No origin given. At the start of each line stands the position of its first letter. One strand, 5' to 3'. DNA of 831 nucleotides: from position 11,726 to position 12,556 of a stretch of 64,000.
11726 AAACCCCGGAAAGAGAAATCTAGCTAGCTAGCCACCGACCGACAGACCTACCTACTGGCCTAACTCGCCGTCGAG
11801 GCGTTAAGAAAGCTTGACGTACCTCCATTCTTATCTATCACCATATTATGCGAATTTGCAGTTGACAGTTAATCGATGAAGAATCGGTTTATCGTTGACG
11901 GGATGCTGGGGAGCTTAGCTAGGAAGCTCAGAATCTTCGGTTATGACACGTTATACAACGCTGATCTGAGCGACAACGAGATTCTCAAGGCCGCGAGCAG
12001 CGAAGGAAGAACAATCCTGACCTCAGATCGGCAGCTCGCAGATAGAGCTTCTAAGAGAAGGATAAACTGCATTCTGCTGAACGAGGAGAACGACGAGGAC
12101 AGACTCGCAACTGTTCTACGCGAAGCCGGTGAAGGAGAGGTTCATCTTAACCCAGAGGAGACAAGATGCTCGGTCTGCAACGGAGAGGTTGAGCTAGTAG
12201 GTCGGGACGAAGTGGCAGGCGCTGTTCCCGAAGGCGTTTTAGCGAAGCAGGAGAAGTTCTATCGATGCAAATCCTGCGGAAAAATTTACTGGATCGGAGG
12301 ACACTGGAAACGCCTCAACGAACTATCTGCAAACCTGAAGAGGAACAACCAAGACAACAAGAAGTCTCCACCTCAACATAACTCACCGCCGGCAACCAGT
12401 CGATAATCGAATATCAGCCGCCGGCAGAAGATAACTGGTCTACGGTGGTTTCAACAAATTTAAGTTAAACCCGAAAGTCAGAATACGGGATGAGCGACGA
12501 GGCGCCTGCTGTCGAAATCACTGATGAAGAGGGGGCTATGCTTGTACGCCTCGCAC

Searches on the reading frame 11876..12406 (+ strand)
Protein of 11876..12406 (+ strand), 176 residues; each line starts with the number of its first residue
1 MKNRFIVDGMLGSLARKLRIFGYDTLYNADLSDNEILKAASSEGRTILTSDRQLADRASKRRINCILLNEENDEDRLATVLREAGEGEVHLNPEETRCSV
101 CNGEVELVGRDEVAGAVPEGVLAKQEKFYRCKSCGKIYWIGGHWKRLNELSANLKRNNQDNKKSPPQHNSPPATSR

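Call 27: search_protein_families(library=pfam, proteins=[window:11876-12406:+], max_evalue=0.001)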
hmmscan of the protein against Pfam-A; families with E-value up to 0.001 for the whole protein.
window:11876-12406:+ (176 aa): 2 families
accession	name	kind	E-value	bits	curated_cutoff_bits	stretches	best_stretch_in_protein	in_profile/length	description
PF01927.22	Mut7-C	-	1.8e-43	148.6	23.3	1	4-149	2-144/146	Mut7-C RNAse domain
PF18480.7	DUF5615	-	0.00019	21.7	23.8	1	16-84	15-91/110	Domain of unknown function (DUF5615)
